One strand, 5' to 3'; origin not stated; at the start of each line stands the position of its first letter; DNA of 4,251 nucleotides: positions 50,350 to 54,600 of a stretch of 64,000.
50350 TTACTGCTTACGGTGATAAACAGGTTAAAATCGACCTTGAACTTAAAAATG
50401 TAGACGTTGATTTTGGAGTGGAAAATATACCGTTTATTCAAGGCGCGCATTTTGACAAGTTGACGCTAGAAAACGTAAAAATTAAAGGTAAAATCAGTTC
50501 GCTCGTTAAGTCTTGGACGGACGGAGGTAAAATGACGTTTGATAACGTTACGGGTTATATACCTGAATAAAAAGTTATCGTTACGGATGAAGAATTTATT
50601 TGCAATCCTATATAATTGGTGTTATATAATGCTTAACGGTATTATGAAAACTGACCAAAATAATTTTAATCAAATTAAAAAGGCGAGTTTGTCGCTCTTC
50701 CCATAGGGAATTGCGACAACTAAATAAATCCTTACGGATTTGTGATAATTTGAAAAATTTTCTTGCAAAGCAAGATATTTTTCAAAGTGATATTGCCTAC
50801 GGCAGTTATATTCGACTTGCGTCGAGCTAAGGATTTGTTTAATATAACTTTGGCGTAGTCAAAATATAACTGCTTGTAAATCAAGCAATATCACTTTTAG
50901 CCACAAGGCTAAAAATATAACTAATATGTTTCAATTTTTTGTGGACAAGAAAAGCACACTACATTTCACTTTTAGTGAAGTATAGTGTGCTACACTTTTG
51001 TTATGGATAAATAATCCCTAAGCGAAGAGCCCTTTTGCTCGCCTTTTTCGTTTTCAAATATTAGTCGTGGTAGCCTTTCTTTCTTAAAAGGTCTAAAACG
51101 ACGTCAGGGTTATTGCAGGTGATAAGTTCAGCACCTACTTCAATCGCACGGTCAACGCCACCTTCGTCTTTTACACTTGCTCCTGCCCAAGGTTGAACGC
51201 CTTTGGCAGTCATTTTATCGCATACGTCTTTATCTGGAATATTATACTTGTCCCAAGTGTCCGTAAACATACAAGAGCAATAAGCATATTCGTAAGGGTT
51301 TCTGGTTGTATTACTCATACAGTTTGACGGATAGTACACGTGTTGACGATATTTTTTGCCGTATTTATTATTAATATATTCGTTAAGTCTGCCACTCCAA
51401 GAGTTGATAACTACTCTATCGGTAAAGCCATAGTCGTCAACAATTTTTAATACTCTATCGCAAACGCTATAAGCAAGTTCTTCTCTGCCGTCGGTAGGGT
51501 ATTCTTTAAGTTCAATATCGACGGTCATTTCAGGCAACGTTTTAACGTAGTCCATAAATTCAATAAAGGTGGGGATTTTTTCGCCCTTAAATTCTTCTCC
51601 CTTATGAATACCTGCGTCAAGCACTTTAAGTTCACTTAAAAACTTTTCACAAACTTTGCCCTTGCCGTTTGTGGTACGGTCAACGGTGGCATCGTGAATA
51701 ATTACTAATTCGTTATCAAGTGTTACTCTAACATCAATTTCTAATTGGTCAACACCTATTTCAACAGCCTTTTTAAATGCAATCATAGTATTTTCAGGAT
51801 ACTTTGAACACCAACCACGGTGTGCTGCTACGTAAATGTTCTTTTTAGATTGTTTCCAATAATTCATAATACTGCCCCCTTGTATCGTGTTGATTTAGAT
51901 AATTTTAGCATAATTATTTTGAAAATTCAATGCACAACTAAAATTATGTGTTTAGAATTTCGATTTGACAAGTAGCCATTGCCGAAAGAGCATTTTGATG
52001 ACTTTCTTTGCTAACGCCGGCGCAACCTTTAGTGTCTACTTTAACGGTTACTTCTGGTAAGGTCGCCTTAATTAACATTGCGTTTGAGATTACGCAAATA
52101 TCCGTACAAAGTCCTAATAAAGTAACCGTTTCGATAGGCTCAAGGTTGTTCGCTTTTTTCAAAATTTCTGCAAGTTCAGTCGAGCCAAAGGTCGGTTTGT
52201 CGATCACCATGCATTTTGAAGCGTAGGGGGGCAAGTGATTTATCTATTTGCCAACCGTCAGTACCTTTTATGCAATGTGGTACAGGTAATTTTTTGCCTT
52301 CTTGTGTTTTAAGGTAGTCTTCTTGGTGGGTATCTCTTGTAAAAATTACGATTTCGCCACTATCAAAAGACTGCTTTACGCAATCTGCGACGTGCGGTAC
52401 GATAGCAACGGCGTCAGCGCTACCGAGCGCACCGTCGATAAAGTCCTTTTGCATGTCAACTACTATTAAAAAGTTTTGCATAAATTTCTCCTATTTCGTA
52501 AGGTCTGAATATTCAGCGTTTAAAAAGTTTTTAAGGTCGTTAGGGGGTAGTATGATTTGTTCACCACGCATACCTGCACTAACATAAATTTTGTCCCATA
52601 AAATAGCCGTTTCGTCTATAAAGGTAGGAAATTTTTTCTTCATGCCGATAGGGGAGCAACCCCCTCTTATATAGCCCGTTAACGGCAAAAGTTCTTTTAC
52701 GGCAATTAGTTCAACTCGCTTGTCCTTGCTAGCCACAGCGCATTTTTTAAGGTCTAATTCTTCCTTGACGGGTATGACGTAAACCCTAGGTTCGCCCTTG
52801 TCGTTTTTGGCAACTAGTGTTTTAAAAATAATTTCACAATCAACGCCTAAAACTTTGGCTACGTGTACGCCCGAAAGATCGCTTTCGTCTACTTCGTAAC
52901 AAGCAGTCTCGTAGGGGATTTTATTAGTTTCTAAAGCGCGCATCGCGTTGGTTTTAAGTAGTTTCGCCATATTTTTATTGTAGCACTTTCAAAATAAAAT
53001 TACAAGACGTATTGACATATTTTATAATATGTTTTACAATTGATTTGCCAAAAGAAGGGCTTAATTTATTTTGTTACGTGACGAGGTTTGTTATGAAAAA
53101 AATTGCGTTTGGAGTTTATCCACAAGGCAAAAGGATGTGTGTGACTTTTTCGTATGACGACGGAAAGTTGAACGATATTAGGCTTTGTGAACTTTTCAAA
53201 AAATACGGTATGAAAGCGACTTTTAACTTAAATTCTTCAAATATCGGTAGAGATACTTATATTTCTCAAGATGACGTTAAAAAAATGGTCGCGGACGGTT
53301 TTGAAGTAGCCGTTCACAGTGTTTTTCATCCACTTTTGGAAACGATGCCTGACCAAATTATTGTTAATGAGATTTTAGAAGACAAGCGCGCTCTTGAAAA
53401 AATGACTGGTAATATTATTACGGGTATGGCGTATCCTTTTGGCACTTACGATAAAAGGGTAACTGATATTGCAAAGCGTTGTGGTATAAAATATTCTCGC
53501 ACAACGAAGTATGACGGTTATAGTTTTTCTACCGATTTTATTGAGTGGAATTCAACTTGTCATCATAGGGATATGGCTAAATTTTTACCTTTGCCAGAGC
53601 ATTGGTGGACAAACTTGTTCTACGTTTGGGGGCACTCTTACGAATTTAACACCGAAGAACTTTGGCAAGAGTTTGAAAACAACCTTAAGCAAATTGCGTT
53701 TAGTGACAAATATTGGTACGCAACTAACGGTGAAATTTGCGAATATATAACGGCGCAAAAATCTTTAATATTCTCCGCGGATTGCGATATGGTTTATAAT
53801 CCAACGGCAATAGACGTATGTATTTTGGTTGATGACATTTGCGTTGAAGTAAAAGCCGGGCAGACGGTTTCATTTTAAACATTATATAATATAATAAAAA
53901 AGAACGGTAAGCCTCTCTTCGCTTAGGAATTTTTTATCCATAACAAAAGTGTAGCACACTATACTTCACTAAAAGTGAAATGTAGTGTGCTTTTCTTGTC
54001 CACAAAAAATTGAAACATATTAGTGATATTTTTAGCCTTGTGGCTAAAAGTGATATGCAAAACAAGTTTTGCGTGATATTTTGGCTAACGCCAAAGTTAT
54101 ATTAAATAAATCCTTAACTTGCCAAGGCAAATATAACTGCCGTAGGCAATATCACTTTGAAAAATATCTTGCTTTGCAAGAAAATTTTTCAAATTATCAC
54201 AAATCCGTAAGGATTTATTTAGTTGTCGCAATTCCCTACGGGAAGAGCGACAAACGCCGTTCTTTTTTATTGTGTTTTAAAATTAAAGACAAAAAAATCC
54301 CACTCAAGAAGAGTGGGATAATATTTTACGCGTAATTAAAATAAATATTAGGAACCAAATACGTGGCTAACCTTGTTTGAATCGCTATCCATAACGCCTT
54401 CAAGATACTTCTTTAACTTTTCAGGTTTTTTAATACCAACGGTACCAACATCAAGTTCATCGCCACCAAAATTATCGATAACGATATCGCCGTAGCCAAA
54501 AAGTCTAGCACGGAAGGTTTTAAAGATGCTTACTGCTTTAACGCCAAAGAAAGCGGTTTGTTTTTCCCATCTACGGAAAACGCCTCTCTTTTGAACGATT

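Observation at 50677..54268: Two inverted ~370-nt hairpin-dense non-coding elements bracket a 2.8-kb four-gene cassette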

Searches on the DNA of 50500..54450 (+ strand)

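Call 5: search_rna_families(source=window, start=50500, end=54450, threshold=evalue, max_evalue=10)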
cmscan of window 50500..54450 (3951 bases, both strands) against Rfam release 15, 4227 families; matches with E-value up to 10: 12.
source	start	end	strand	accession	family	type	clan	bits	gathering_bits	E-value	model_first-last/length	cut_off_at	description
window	50717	50798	+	RF01706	Gut-1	Gene; sRNA;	-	38.5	50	3.5e-05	1-77/77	no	Gut-1 RNA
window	54144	54225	-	RF01706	Gut-1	Gene; sRNA;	-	38.5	50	3.5e-05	1-77/77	no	Gut-1 RNA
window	54008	54084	+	RF01706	Gut-1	Gene; sRNA;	-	25.5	50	0.069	1-77/77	no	Gut-1 RNA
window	54282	54348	-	RF02732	JA04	Gene; sRNA;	-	24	81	2.7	1-81/81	no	Aggregatibacter sRNA JA04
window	54290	54353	-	RF02837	anti-hemB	Gene; sRNA;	-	22.6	49.5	0.038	1-81/81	no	Burkholderia RNA 7 (anti-hemB)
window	54286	54357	+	RF02416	TCV_H4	Cis-reg;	-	20.9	50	2.5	1-51/51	no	Turnip crinkle virus 3'UTR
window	54175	54241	-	RF01810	pntA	Gene; sRNA;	-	20.8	54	8.2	1-62/62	no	pntA sRNA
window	50894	50961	+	RF03020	RT-17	Gene; sRNA;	-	20.4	40.4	1.6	1-95/95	no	RT-17 RNA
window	54293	54327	-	RF03283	mir-1010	Gene; miRNA;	-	19.1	70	1.7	31-65/93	no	mir-1010 microRNA precursor family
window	50739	50808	-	RF02281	TtnuCD4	Gene; snRNA; snoRNA; CD-box;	-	18.4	60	5.9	1-60/60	no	Tetrahymena snoRNA TtnuCD4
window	54134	54203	+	RF02281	TtnuCD4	Gene; snRNA; snoRNA; CD-box;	-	18.4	60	5.9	1-60/60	no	Tetrahymena snoRNA TtnuCD4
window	50947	50997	-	RF04071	MIR2863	Gene; miRNA;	CL00139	17.6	94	8.4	31-83/113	no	MIR2863 microRNA precursor family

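Call 7: search_rna_families(source=window, start=50660, end=51070, threshold=evalue, max_evalue=10, show_alignments=3)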
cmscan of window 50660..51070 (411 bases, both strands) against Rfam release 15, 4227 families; matches with E-value up to 10: 16.
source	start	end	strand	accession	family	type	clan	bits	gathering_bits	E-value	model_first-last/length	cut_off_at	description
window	50717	50798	+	RF01706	Gut-1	Gene; sRNA;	-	38.5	50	3.6e-06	1-77/77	no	Gut-1 RNA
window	50747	50874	-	RF02319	TtnuHACA12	Gene; snRNA; snoRNA; HACA-box;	-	22.2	80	0.67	1-131/131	no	Tetrahymena snoRNA TtnuHACA12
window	50894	50961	+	RF03020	RT-17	Gene; sRNA;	-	20.4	40.4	0.17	1-95/95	no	RT-17 RNA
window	50895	50999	+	RF01459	rliE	Gene; sRNA;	-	19.7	90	0.54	85-190/222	no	Listeria sRNA rliE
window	50716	50866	+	RF00394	SNORA4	Gene; snRNA; snoRNA; HACA-box;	CL00023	19.3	56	2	1-141/141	no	Small nucleolar RNA SNORA4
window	50739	50808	-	RF02281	TtnuCD4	Gene; snRNA; snoRNA; CD-box;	-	18.4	60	0.61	1-60/60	no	Tetrahymena snoRNA TtnuCD4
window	50804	50922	-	RF04174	MIR4208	Gene; miRNA;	-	18.4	140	2.8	37-153/191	no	MIR4208 microRNA precursor family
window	50889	51048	+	RF01743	leu-phe_leader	Cis-reg; leader;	-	17.8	70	1.9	1-162/162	no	leu/phe leader RNA from Lactococcus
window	50947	50997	-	RF04071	MIR2863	Gene; miRNA;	CL00139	17.6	94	0.87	31-83/113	no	MIR2863 microRNA precursor family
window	50934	51016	-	RF03718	mir-2804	Gene; miRNA;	-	16.8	86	2.4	1-78/78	no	mir-2804 microRNA precursor family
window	50701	50767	+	RF01810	pntA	Gene; sRNA;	-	16.8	54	5.9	1-62/62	no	pntA sRNA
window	50746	50920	-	RF00004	U2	Gene; snRNA; splicing;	CL00006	16.3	46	0.46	1-192/192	no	U2 spliceosomal RNA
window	50788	50864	+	RF03229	mir-1297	Gene; miRNA;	-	16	84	2.9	1-77/77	no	mir-1297 microRNA precursor family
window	50710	50791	+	RF00204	snoR12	Gene; snRNA; snoRNA; CD-box;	-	15.5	39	4.8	1-83/83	no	Small nucleolar RNA R12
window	50951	50993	-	RF00932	mir-471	Gene; miRNA;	-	14.7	80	4.9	9-58/66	no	mir-471 microRNA precursor family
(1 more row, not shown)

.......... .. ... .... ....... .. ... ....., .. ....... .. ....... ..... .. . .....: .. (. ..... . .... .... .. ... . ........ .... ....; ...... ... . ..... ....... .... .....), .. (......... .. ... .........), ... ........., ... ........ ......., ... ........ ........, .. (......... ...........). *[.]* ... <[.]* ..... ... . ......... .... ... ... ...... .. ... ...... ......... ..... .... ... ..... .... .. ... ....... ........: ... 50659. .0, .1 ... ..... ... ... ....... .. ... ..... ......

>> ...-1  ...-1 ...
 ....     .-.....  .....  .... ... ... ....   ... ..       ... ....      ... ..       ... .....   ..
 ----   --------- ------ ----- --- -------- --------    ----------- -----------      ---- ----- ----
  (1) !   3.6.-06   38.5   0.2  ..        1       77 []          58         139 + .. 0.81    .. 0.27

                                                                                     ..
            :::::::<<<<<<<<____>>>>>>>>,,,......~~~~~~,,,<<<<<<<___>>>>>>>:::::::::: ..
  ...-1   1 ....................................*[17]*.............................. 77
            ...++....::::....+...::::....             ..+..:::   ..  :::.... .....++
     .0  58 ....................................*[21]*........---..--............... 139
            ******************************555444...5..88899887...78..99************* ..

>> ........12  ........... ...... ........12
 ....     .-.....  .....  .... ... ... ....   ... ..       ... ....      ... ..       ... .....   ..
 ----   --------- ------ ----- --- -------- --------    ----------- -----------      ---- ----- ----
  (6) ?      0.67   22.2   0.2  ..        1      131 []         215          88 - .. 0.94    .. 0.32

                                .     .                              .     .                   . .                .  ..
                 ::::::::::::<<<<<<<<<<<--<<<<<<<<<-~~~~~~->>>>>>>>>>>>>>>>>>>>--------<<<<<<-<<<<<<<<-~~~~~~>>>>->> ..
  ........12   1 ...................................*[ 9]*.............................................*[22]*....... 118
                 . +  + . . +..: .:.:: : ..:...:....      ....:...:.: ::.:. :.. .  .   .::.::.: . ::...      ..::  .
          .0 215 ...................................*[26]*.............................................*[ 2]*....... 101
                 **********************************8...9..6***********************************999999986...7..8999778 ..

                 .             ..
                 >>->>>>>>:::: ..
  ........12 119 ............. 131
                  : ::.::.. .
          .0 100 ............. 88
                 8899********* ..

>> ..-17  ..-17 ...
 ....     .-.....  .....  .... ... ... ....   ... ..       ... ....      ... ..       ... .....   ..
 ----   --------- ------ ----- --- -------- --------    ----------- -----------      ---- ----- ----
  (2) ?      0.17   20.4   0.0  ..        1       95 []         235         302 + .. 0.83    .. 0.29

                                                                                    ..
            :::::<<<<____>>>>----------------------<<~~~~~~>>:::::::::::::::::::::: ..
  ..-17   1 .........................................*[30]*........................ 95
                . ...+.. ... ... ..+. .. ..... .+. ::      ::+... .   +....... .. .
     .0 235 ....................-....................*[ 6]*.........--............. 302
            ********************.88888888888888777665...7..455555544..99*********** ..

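Call 13: search_dna_similar(query=window:50677-51052:+, collection=phages, mode=distant, max_evalue=0.01)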
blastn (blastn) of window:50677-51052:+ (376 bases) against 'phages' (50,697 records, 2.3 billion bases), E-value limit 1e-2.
Records with a match: 1; places in all: 1; records where one place covers at least 80% of the query: 0.
Best place of each record, by identity: 60-80% 1.
By first word of the organism name: Bacteriophage 1.
By host as written in the record: - 1.
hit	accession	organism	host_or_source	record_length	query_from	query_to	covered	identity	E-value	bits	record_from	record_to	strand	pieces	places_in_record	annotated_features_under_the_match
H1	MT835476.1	Bacteriophage sp.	human fecal samples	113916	98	205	29%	71.6%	9e-3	46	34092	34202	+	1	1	record has no annotation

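Call 14: search_dna_similar(query=window:50677-51052:+, collection=plasmids, mode=distant, max_evalue=0.01)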
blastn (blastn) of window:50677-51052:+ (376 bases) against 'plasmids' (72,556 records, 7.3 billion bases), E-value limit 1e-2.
No match.

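Call 16: get_annotated_region(hit=H1, flank=1500)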
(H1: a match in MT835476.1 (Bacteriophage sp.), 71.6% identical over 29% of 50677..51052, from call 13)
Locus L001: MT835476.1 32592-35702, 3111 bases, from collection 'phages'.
description: UNVERIFIED: Bacteriophage sp. clone scaffold_9 genomic sequence.
organism: Bacteriophage sp. (NCBI taxid 38018)
taxonomy: Viruses
host: -; source: human fecal samples; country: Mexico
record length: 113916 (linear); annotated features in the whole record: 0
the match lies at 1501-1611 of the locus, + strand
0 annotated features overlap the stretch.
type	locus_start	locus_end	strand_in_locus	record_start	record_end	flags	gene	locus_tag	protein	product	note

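Call 18: search_rna_families(source=L001, threshold=evalue, max_evalue=0.1)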
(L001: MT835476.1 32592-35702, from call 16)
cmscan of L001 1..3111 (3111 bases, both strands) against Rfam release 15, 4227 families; matches with E-value up to 0.1: 2.
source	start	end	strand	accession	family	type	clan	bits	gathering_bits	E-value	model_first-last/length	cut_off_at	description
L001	1691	1887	+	RF00230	T-box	Cis-reg; leader;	-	59.7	93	8.8e-12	1-219/219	no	T-box leader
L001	1481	1545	+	RF01706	Gut-1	Gene; sRNA;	-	38.4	50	2.8e-05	1-77/77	no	Gut-1 RNA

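Call 109: search_dna_similar(query=window:50925-51035:+, collection=plasmids, mode=distant, max_evalue=10, max_rows=30)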
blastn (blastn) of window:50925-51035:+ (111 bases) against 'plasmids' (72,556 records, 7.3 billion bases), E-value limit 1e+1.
Records with a match: 20; places in all: 20; records where one place covers at least 80% of the query: 0.
Best place of each record, by identity: 90-95% 20.
By first word of the organism name: Bacillus 19; Lactococcus 1.
By predicted mobility (MOB-suite, as given by PLSDB): mobilizable 18; non-mobilizable 2.
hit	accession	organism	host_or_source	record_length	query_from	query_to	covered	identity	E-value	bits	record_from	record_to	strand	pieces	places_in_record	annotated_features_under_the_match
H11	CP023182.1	Bacillus cereus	Marine sediments,marine sediments in ...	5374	49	74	23%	92.3%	9e-1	39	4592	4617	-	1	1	none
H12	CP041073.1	Bacillus tropicus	Oryctes gigas,whole organism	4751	49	74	23%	92.3%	9e-1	39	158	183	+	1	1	none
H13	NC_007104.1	Bacillus cereus E33L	-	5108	49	74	23%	92.3%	9e-1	39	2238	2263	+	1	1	none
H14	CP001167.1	Bacillus cereus H3081.97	-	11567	49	74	23%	92.3%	9e-1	39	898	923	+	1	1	hypothetical protein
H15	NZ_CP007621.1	Bacillus pseudomycoides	-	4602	49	74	23%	92.3%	9e-1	39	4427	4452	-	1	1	none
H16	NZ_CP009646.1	Bacillus pseudomycoides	-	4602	49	74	23%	92.3%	9e-1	39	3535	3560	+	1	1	none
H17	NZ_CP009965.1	Bacillus cereus E33L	Microbial isolate culture,Animal, ...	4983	49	74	23%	92.3%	9e-1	39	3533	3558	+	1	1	none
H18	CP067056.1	Bacillus mycoides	soil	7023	49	74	23%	92.3%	9e-1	39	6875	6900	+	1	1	none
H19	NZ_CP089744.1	Bacillus paranthracis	A strain isolated from ascites of an ...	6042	49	74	23%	92.3%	9e-1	39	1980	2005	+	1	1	none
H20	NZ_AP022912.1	Bacillus cereus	-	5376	49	74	23%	92.3%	9e-1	39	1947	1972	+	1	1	none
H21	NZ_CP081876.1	Bacillus toyonensis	Environment,soil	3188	49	74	23%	92.3%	9e-1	39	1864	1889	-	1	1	none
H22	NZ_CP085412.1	Bacillus thuringiensis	single cell,soil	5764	49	74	23%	92.3%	9e-1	39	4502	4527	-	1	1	none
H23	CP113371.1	Bacillus paranthracis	bovine,mixed culture ...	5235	49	74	23%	92.3%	9e-1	39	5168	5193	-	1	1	none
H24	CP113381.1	Bacillus paranthracis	bovine,mixed culture ...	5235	49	74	23%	92.3%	9e-1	39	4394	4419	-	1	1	none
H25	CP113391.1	Bacillus paranthracis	bovine,mixed culture ...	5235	49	74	23%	92.3%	9e-1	39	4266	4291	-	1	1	none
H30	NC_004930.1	Lactococcus cremoris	-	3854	50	74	23%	92.0%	3e+0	37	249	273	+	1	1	none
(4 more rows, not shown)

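Call 110: get_annotated_region(hit=H13, flank=1800)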
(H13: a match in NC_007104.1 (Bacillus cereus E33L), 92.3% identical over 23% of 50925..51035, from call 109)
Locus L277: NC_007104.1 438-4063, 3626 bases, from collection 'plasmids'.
description: Bacillus cereus E33L plasmid pE33L5, complete sequence
organism: Bacillus cereus E33L (NCBI taxid 288681)
taxonomy: Bacteria; Bacillota; Bacilli; Bacillales; Bacillaceae; Bacillus; Bacillus cereus; Bacillus cereus E33L
host: -; source: -; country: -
typing (MOB-suite, as given by PLSDB): mobilizable; replicon rep_cluster_1892; relaxase MOBV
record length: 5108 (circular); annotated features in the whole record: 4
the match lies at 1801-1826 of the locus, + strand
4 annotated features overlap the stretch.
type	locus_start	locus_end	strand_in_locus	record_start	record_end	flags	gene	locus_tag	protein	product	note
CDS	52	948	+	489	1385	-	-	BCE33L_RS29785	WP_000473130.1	hypothetical protein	-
CDS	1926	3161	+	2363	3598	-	mobV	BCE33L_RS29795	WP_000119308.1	MobV family relaxase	GO:0006310 - DNA recombination [Evidence IEA]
CDS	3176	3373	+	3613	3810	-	-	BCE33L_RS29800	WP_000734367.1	hypothetical protein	-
CDS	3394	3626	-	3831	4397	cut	-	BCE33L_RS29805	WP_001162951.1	replication/maintenance protein RepL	GO:0006260 - DNA replication [Evidence IEA]; GO:0006276 - plasmid maintenance [Evidence IEA]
